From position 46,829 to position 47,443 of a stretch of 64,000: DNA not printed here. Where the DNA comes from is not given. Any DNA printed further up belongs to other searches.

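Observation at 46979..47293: Half-size TBP: a single TBP repeat encoded as a stand-alone 104-aa protein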

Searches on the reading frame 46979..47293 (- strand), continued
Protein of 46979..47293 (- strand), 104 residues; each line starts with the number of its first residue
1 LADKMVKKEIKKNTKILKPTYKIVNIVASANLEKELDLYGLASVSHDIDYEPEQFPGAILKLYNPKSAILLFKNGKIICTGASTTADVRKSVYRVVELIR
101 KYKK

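Call 66: find_homologous_proteins(query=P0003, max_evalue=1e-10)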
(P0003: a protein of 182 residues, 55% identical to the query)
Query P0003 (182 aa): 7816 proteins with E <= 1e-10 among 8000 candidates; the best 120 are listed.
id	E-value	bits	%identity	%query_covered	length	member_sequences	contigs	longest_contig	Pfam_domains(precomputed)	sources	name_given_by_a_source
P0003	2.0e-110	384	100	100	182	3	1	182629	PF00352.28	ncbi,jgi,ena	-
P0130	1.5e-100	351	93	100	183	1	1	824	PF00352.28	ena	-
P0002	8.0e-92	323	85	100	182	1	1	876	PF00352.28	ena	-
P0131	2.2e-88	312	60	96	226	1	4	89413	PF00352.28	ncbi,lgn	-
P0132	4.7e-87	308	59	95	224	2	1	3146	PF00352.28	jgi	jgi:transcription initiation factor TFIID TATA-box-binding protein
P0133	8.5e-87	307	57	96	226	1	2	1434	PF00352.28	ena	-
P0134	1.3e-86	306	58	97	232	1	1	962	PF00352.28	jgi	jgi:transcription initiation factor TFIID TATA-box-binding protein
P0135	3.2e-85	302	58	96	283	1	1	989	PF00352.28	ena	-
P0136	1.9e-84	299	81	100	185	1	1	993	PF00352.28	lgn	-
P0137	2.3e-84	299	79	100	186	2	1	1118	PF00352.28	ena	-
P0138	9.1e-82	290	56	95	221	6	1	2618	PF00352.28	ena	-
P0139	8.6e-81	287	59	92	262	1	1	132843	PF00352.28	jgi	jgi:transcription initiation factor TFIID TATA-box-binding protein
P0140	1.4e-79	283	57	95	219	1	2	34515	PF00352.28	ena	-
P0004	3.1e-77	276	77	98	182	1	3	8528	PF00352.28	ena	-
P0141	2.5e-76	273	73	100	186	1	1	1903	PF00352.28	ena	-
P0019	4.3e-75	269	70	98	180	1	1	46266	PF00352.28,PF11858.15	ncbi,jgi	-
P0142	4.8e-74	265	69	98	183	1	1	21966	PF00352.28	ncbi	-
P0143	1.4e-69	251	70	96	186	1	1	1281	PF00352.28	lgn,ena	-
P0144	1.5e-64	234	65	97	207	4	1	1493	PF00352.28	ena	-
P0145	1.1e-63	232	64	99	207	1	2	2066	PF00352.28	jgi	jgi:transcription initiation factor TFIID TATA-box-binding protein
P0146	1.3e-63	231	62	98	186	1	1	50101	PF00352.28,PF11858.15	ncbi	-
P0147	1.5e-63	231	65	96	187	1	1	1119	PF00352.28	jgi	jgi:transcription initiation factor TFIID TATA-box-binding protein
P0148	2.3e-63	231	65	96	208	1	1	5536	PF00352.28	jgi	jgi:transcription initiation factor TFIID TATA-box-binding protein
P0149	2.6e-63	230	65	97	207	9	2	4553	PF00352.28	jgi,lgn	-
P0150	4.7e-63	230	66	96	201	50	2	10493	PF00352.28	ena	-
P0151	4.8e-62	226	63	98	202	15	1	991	PF00352.28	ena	-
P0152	6.6e-62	226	65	96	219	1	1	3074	PF00352.28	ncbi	-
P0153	6.7e-62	226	48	93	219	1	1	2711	PF00352.28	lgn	-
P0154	1.7e-61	224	64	98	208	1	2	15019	PF00352.28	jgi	-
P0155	2.0e-61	224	64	95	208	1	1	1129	PF00352.28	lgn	-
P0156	2.2e-61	224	64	98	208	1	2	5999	PF00352.28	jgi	-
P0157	2.7e-61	224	63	96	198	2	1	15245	PF00352.28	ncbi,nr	ncbi:MAG: TATA-box-binding protein [Candidatus Micrarchaeota archaeon]|nr:TATA-box-binding protein [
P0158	3.1e-61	224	47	91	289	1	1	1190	PF00352.28,PF11858.15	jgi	-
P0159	3.6e-61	223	62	98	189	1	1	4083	PF00352.28,PF11858.15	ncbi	ncbi:MAG: TATA-box-binding protein [Candidatus Anstonellaceae archaeon]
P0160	4.1e-61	223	62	96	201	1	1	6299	PF00352.28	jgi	jgi:transcription initiation factor TFIID TATA-box-binding protein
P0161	4.5e-61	223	64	95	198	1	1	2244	PF00352.28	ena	-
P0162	4.7e-61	223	62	98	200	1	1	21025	PF00352.28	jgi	-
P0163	4.8e-61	223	62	96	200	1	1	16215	PF00352.28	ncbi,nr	ncbi:MAG: TATA-box-binding protein [Candidatus Micrarchaeota archaeon]|nr:TATA-box-binding protein [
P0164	5.3e-61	223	62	98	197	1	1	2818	PF00352.28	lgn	-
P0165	9.5e-61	222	49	93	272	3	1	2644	PF00352.28,PF11858.15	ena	-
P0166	1.6e-60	221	63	96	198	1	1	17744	PF00352.28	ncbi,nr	ncbi:MAG: TATA-box-binding protein [Candidatus Micrarchaeota archaeon]|nr:TATA-box-binding protein [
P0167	1.7e-60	221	63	96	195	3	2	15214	PF00352.28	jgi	-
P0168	2.4e-60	221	63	95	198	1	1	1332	PF00352.28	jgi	jgi:transcription initiation factor TFIID TATA-box-binding protein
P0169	2.5e-60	221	63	96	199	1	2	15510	PF00352.28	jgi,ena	-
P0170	2.7e-60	221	62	96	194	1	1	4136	PF00352.28,PF11858.15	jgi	-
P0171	3.1e-60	220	59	98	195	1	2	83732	PF00352.28,PF11858.15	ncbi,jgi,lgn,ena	-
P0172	4.2e-60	220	62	96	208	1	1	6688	PF00352.28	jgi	jgi:transcription initiation factor TFIID TATA-box-binding protein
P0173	4.5e-60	220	62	96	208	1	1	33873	PF00352.28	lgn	-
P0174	5.4e-60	220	62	98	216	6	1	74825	PF00352.28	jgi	jgi:transcription initiation factor TFIID TATA-box-binding protein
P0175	6.0e-60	219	59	98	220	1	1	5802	PF00352.28,PF11858.15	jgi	jgi:transcription initiation factor TFIID TATA-box-binding protein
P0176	6.2e-60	219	62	96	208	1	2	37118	PF00352.28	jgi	jgi:transcription initiation factor TFIID TATA-box-binding protein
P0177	6.6e-60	219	62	96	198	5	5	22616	PF00352.28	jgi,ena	jgi:transcription initiation factor TFIID TATA-box-binding protein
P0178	9.2e-60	219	63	96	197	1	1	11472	PF00352.28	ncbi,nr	ncbi:MAG: TATA-box-binding protein [Candidatus Micrarchaeota archaeon]|nr:TATA-box-binding protein [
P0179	1.0e-59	219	64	95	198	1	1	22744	PF00352.28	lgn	-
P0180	1.1e-59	219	60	96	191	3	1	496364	PF00352.28,PF11858.15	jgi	-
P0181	1.1e-59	219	62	95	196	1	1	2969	PF00352.28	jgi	jgi:transcription initiation factor TFIID TATA-box-binding protein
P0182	1.3e-59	218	60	96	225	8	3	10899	PF00352.28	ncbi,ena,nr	ncbi:TATA-box-binding protein [Candidatus Micrarchaeota archaeon CG_4_10_14_0_2_um_filter_49_7]|nr:M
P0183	1.4e-59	218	60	96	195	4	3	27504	PF00352.28,PF11858.15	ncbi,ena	-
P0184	1.6e-59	218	62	95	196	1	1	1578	PF00352.28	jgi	jgi:transcription initiation factor TFIID TATA-box-binding protein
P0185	2.0e-59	218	61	96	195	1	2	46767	PF00352.28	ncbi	-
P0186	2.5e-59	217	45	91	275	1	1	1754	PF00352.28,PF11858.15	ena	-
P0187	3.1e-59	217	62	98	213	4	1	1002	PF00352.28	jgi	-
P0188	3.5e-59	217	63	91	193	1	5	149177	PF00352.28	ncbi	ncbi:MAG: TATA-box-binding protein [Candidatus Anstonellales archaeon]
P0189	3.6e-59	217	63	97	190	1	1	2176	PF00352.28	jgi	jgi:transcription initiation factor TFIID TATA-box-binding protein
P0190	4.4e-59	217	63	96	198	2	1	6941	PF00352.28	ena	-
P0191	4.6e-59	217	61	96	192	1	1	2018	PF00352.28,PF11858.15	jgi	jgi:transcription initiation factor TFIID TATA-box-binding protein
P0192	5.2e-59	216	62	96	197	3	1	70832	PF00352.28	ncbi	ncbi:MAG: hypothetical protein QXN37_01715 [Candidatus Anstonellaceae archaeon]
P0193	6.0e-59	216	60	95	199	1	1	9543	PF00352.28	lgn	-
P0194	7.4e-59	216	58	96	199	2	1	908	PF00352.28,PF11858.15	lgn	-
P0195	7.7e-59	216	60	95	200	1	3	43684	PF00352.28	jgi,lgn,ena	-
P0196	8.3e-59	216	64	89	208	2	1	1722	PF00352.28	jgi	-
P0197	8.5e-59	216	61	95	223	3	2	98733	PF00352.28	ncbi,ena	-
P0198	8.9e-59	216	63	96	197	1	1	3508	PF00352.28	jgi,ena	-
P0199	1.0e-58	215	61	96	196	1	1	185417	PF00352.28,PF11858.15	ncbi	-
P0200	1.1e-58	215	56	95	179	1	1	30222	PF00352.28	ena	-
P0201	1.1e-58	215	62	98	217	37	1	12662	PF00352.28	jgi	-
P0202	1.2e-58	215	63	95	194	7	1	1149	PF00352.28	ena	-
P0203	1.4e-58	215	59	100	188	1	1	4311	PF00352.28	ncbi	-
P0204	2.3e-58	214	63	95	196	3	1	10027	PF00352.28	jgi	jgi:transcription initiation factor TFIID TATA-box-binding protein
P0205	2.3e-58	214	62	96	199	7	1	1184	PF00352.28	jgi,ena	-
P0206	2.3e-58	214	62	96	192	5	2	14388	PF00352.28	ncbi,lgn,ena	-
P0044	2.5e-58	214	61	95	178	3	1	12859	PF00352.28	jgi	-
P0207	3.1e-58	214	60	96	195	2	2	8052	PF00352.28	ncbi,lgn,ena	-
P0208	3.4e-58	214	61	97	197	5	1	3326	PF00352.28,PF11858.15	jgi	jgi:transcription initiation factor TFIID TATA-box-binding protein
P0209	4.4e-58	213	62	96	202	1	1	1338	PF00352.28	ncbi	-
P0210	5.5e-58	213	61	93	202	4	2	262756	PF00352.28,PF11858.15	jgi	-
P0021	5.7e-58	213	62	95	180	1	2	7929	PF00352.28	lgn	-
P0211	6.4e-58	213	59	95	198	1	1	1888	PF00352.28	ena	-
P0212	6.8e-58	213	59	95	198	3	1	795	PF00352.28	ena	-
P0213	7.1e-58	213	63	92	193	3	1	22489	PF00352.28,PF11858.15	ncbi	ncbi:MAG: TATA-box-binding protein [Candidatus Micrarchaeota archaeon]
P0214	8.2e-58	212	60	95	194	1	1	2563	PF00352.28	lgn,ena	-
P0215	1.1e-57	212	64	97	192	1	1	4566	PF00352.28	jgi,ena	-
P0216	1.2e-57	212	60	96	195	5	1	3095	PF00352.28,PF11858.15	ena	-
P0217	1.3e-57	212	58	98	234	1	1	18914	PF00352.28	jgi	jgi:transcription initiation factor TFIID TATA-box-binding protein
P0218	1.5e-57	212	58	95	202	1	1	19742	PF00352.28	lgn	-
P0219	1.5e-57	212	61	96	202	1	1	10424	PF00352.28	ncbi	-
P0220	1.6e-57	212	58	95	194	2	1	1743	PF00352.28,PF11858.15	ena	-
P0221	1.8e-57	211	60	98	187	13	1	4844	PF00352.28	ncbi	-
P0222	1.9e-57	211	60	96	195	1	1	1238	PF00352.28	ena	-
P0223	2.1e-57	211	58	97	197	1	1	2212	PF00352.28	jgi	-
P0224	2.6e-57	211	43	96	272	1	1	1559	PF00352.28,PF11858.15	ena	-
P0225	2.6e-57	211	60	93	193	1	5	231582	PF00352.28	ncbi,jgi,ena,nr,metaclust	ncbi:TATA-box-binding protein [Candidatus Micrarchaeota archaeon CG11_big_fil_rev_8_21_14_0_20_47_5]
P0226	3.7e-57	210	59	98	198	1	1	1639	PF00352.28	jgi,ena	-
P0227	4.0e-57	210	61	98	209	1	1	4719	PF00352.28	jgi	jgi:transcription initiation factor TFIID TATA-box-binding protein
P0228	4.0e-57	210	59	95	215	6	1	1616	PF00352.28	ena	-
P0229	6.1e-57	210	60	95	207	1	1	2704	PF00352.28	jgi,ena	-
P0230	6.5e-57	210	56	96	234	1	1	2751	PF00352.28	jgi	jgi:transcription initiation factor TFIID TATA-box-binding protein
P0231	6.5e-57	210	58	95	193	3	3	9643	PF00352.28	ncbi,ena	-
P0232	6.7e-57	210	61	95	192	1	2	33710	PF00352.28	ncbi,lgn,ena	ncbi:MAG: TATA-box-binding protein [archaeon]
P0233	6.7e-57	210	60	95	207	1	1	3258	PF00352.28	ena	-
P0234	6.7e-57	210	60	95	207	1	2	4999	PF00352.28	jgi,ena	-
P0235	6.7e-57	210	60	95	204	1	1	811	PF00352.28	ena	-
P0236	6.7e-57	210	60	95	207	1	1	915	PF00352.28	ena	-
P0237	7.0e-57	209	60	95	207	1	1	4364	PF00352.28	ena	-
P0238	7.0e-57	209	60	95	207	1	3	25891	PF00352.28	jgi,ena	-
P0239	7.1e-57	209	60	95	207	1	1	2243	PF00352.28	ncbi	-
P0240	8.1e-57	209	57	95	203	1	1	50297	PF00352.28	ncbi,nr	ncbi:MAG: TATA-box-binding protein [archaeon]|nr:TATA-box-binding protein [archaeon]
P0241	8.4e-57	209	62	94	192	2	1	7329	PF00352.28,PF11858.15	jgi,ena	-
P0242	8.4e-57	209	59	96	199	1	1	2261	PF00352.28,PF11858.15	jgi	jgi:transcription initiation factor TFIID TATA-box-binding protein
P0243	8.8e-57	209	59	95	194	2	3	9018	PF00352.28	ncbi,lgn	-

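Call 75: search_protein_representatives(protein=window:46982-47293:-)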
Query: 104 residues. Proteins with E-value up to 0.001 (for the whole library): 4639; up to 1e-10: 1608; up to 1e-30: 24. The best 150 are listed.
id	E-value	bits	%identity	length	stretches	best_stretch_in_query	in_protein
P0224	1.5e-53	195.0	44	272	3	21-97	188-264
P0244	4.2e-48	177.6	35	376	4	16-101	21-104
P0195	9.2e-45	166.9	51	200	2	21-99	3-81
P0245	1.7e-44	166.0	50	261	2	8-103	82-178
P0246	6.4e-41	154.6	49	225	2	18-103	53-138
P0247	1.7e-38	146.8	46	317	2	21-101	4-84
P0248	1.9e-35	137.0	71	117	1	15-103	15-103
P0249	2.1e-35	136.9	46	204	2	17-97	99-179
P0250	6.1e-34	132.2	44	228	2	22-101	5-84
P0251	9.3e-33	128.4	42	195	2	18-101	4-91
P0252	2.0e-32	127.4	37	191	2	7-97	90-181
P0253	3.1e-32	126.8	44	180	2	19-100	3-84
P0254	3.3e-32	126.6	39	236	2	21-101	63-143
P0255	3.4e-32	126.6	43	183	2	22-96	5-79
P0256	4.9e-32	126.1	46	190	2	18-93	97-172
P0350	1.2e-24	102.5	54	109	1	8-100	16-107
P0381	1.6e-23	98.9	60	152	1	18-99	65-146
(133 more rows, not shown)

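Call 91: find_encoding_contigs(protein=P0350, flank=10000, max_places=3)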
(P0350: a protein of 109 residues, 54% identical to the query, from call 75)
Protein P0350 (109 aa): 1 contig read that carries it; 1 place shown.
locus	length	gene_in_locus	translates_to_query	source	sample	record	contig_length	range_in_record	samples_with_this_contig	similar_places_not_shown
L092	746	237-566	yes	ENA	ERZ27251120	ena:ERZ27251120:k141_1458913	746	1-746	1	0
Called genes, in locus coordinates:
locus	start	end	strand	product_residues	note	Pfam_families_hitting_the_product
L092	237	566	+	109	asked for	PF00352:TBP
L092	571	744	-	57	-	?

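Call 92: find_encoding_contigs(protein=P0381, flank=10000, max_places=3)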
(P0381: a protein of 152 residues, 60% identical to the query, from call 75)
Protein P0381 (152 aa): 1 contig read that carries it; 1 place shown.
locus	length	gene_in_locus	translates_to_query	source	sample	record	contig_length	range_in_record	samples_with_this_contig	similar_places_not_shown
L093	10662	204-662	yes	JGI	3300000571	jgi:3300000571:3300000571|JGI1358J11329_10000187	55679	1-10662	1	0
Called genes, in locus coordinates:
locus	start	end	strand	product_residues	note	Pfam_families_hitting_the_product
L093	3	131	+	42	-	?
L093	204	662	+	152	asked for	PF00352:TBP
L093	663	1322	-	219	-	-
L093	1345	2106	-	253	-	PF22025:ThiI_fer, PF02926:THUMP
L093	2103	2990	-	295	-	-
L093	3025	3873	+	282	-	PF07934:OGG_N, PF00730:HhH-GPD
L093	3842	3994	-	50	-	-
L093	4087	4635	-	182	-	-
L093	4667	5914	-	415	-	PF00364:Biotin_lipoyl, PF25917:BSH_RND, PF25997:BSH_YhbJ, PF25984:BSH_YknX (faint), PF02817:E3_binding, PF00198:2-oxoacid_dh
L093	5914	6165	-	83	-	-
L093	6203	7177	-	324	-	PF02779:Transket_pyr, PF02780:Transketolase_C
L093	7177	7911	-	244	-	PF00106:adh_short, PF08659:KR, PF23441:SDR (weak), PF13561:adh_short_C2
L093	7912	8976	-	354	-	PF00676:E1_dh, PF02775:TPP_enzyme_C (weak), PF13292:DXP_synthase_N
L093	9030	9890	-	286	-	PF02661:Fic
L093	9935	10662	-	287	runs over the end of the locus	PF16881:LIAS_N (faint), PF04055:Radical_SAM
